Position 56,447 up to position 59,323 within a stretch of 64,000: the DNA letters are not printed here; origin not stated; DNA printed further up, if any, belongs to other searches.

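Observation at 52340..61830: Lower-GC accessory island: TetR, two tandem divergent glycyl-radical enzymes, one activase and a GPH symporter (candidate novel GRE pathway)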

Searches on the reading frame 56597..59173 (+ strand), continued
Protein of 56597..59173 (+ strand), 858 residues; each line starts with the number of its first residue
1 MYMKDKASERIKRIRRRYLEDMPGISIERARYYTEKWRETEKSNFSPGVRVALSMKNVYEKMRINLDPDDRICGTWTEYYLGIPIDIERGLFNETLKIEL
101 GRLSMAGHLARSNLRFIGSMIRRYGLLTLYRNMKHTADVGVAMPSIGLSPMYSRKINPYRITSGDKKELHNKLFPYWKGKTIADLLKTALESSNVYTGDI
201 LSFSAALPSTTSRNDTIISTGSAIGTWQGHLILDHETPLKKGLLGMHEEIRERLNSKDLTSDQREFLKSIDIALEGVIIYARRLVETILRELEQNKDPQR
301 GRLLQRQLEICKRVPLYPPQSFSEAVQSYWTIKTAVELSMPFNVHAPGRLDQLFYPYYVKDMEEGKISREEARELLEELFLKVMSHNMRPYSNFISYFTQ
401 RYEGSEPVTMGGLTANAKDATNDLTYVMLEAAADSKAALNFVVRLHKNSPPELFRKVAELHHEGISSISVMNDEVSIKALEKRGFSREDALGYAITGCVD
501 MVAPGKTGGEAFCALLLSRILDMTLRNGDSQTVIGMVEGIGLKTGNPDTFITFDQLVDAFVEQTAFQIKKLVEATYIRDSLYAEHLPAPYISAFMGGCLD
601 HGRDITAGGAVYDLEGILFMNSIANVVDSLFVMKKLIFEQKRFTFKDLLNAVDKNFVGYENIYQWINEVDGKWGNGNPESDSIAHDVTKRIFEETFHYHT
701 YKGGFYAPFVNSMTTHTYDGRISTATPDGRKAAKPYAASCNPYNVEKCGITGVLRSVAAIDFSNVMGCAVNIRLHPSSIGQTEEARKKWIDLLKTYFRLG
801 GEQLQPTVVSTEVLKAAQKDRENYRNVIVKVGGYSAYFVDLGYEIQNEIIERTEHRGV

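Call 31: search_solved_structures(query=window:56597-59173:+, max_evalue=1e-90, show_alignments=5)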
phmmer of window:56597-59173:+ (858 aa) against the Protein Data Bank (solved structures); distinct sequences matched with E-value up to 1e-90: 6.
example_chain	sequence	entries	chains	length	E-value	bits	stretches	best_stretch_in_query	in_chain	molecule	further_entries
6lon_B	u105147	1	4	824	3.4e-107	362.8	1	152-856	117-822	PFL2/glycerol dehydratase family glycyl radical enzyme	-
6vxc_A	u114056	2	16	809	3.9e-95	322.9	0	229-855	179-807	Trans-4-hydroxy-L-proline dehydratase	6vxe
5i2a_A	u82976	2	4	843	1e-94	321.5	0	153-656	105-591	Diol-dehydratase | Diol dehydratase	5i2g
9f3w_A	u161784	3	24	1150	3.3e-94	319.8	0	148-853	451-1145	Choline trimethylamine-lyase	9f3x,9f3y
1r8w_A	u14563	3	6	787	1.1e-93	318.1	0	158-855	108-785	glycerol dehydratase | B12-independent glycerol dehydratase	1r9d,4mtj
5ymr_B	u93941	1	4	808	1.7e-93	317.5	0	150-855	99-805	Formate acetyltransferase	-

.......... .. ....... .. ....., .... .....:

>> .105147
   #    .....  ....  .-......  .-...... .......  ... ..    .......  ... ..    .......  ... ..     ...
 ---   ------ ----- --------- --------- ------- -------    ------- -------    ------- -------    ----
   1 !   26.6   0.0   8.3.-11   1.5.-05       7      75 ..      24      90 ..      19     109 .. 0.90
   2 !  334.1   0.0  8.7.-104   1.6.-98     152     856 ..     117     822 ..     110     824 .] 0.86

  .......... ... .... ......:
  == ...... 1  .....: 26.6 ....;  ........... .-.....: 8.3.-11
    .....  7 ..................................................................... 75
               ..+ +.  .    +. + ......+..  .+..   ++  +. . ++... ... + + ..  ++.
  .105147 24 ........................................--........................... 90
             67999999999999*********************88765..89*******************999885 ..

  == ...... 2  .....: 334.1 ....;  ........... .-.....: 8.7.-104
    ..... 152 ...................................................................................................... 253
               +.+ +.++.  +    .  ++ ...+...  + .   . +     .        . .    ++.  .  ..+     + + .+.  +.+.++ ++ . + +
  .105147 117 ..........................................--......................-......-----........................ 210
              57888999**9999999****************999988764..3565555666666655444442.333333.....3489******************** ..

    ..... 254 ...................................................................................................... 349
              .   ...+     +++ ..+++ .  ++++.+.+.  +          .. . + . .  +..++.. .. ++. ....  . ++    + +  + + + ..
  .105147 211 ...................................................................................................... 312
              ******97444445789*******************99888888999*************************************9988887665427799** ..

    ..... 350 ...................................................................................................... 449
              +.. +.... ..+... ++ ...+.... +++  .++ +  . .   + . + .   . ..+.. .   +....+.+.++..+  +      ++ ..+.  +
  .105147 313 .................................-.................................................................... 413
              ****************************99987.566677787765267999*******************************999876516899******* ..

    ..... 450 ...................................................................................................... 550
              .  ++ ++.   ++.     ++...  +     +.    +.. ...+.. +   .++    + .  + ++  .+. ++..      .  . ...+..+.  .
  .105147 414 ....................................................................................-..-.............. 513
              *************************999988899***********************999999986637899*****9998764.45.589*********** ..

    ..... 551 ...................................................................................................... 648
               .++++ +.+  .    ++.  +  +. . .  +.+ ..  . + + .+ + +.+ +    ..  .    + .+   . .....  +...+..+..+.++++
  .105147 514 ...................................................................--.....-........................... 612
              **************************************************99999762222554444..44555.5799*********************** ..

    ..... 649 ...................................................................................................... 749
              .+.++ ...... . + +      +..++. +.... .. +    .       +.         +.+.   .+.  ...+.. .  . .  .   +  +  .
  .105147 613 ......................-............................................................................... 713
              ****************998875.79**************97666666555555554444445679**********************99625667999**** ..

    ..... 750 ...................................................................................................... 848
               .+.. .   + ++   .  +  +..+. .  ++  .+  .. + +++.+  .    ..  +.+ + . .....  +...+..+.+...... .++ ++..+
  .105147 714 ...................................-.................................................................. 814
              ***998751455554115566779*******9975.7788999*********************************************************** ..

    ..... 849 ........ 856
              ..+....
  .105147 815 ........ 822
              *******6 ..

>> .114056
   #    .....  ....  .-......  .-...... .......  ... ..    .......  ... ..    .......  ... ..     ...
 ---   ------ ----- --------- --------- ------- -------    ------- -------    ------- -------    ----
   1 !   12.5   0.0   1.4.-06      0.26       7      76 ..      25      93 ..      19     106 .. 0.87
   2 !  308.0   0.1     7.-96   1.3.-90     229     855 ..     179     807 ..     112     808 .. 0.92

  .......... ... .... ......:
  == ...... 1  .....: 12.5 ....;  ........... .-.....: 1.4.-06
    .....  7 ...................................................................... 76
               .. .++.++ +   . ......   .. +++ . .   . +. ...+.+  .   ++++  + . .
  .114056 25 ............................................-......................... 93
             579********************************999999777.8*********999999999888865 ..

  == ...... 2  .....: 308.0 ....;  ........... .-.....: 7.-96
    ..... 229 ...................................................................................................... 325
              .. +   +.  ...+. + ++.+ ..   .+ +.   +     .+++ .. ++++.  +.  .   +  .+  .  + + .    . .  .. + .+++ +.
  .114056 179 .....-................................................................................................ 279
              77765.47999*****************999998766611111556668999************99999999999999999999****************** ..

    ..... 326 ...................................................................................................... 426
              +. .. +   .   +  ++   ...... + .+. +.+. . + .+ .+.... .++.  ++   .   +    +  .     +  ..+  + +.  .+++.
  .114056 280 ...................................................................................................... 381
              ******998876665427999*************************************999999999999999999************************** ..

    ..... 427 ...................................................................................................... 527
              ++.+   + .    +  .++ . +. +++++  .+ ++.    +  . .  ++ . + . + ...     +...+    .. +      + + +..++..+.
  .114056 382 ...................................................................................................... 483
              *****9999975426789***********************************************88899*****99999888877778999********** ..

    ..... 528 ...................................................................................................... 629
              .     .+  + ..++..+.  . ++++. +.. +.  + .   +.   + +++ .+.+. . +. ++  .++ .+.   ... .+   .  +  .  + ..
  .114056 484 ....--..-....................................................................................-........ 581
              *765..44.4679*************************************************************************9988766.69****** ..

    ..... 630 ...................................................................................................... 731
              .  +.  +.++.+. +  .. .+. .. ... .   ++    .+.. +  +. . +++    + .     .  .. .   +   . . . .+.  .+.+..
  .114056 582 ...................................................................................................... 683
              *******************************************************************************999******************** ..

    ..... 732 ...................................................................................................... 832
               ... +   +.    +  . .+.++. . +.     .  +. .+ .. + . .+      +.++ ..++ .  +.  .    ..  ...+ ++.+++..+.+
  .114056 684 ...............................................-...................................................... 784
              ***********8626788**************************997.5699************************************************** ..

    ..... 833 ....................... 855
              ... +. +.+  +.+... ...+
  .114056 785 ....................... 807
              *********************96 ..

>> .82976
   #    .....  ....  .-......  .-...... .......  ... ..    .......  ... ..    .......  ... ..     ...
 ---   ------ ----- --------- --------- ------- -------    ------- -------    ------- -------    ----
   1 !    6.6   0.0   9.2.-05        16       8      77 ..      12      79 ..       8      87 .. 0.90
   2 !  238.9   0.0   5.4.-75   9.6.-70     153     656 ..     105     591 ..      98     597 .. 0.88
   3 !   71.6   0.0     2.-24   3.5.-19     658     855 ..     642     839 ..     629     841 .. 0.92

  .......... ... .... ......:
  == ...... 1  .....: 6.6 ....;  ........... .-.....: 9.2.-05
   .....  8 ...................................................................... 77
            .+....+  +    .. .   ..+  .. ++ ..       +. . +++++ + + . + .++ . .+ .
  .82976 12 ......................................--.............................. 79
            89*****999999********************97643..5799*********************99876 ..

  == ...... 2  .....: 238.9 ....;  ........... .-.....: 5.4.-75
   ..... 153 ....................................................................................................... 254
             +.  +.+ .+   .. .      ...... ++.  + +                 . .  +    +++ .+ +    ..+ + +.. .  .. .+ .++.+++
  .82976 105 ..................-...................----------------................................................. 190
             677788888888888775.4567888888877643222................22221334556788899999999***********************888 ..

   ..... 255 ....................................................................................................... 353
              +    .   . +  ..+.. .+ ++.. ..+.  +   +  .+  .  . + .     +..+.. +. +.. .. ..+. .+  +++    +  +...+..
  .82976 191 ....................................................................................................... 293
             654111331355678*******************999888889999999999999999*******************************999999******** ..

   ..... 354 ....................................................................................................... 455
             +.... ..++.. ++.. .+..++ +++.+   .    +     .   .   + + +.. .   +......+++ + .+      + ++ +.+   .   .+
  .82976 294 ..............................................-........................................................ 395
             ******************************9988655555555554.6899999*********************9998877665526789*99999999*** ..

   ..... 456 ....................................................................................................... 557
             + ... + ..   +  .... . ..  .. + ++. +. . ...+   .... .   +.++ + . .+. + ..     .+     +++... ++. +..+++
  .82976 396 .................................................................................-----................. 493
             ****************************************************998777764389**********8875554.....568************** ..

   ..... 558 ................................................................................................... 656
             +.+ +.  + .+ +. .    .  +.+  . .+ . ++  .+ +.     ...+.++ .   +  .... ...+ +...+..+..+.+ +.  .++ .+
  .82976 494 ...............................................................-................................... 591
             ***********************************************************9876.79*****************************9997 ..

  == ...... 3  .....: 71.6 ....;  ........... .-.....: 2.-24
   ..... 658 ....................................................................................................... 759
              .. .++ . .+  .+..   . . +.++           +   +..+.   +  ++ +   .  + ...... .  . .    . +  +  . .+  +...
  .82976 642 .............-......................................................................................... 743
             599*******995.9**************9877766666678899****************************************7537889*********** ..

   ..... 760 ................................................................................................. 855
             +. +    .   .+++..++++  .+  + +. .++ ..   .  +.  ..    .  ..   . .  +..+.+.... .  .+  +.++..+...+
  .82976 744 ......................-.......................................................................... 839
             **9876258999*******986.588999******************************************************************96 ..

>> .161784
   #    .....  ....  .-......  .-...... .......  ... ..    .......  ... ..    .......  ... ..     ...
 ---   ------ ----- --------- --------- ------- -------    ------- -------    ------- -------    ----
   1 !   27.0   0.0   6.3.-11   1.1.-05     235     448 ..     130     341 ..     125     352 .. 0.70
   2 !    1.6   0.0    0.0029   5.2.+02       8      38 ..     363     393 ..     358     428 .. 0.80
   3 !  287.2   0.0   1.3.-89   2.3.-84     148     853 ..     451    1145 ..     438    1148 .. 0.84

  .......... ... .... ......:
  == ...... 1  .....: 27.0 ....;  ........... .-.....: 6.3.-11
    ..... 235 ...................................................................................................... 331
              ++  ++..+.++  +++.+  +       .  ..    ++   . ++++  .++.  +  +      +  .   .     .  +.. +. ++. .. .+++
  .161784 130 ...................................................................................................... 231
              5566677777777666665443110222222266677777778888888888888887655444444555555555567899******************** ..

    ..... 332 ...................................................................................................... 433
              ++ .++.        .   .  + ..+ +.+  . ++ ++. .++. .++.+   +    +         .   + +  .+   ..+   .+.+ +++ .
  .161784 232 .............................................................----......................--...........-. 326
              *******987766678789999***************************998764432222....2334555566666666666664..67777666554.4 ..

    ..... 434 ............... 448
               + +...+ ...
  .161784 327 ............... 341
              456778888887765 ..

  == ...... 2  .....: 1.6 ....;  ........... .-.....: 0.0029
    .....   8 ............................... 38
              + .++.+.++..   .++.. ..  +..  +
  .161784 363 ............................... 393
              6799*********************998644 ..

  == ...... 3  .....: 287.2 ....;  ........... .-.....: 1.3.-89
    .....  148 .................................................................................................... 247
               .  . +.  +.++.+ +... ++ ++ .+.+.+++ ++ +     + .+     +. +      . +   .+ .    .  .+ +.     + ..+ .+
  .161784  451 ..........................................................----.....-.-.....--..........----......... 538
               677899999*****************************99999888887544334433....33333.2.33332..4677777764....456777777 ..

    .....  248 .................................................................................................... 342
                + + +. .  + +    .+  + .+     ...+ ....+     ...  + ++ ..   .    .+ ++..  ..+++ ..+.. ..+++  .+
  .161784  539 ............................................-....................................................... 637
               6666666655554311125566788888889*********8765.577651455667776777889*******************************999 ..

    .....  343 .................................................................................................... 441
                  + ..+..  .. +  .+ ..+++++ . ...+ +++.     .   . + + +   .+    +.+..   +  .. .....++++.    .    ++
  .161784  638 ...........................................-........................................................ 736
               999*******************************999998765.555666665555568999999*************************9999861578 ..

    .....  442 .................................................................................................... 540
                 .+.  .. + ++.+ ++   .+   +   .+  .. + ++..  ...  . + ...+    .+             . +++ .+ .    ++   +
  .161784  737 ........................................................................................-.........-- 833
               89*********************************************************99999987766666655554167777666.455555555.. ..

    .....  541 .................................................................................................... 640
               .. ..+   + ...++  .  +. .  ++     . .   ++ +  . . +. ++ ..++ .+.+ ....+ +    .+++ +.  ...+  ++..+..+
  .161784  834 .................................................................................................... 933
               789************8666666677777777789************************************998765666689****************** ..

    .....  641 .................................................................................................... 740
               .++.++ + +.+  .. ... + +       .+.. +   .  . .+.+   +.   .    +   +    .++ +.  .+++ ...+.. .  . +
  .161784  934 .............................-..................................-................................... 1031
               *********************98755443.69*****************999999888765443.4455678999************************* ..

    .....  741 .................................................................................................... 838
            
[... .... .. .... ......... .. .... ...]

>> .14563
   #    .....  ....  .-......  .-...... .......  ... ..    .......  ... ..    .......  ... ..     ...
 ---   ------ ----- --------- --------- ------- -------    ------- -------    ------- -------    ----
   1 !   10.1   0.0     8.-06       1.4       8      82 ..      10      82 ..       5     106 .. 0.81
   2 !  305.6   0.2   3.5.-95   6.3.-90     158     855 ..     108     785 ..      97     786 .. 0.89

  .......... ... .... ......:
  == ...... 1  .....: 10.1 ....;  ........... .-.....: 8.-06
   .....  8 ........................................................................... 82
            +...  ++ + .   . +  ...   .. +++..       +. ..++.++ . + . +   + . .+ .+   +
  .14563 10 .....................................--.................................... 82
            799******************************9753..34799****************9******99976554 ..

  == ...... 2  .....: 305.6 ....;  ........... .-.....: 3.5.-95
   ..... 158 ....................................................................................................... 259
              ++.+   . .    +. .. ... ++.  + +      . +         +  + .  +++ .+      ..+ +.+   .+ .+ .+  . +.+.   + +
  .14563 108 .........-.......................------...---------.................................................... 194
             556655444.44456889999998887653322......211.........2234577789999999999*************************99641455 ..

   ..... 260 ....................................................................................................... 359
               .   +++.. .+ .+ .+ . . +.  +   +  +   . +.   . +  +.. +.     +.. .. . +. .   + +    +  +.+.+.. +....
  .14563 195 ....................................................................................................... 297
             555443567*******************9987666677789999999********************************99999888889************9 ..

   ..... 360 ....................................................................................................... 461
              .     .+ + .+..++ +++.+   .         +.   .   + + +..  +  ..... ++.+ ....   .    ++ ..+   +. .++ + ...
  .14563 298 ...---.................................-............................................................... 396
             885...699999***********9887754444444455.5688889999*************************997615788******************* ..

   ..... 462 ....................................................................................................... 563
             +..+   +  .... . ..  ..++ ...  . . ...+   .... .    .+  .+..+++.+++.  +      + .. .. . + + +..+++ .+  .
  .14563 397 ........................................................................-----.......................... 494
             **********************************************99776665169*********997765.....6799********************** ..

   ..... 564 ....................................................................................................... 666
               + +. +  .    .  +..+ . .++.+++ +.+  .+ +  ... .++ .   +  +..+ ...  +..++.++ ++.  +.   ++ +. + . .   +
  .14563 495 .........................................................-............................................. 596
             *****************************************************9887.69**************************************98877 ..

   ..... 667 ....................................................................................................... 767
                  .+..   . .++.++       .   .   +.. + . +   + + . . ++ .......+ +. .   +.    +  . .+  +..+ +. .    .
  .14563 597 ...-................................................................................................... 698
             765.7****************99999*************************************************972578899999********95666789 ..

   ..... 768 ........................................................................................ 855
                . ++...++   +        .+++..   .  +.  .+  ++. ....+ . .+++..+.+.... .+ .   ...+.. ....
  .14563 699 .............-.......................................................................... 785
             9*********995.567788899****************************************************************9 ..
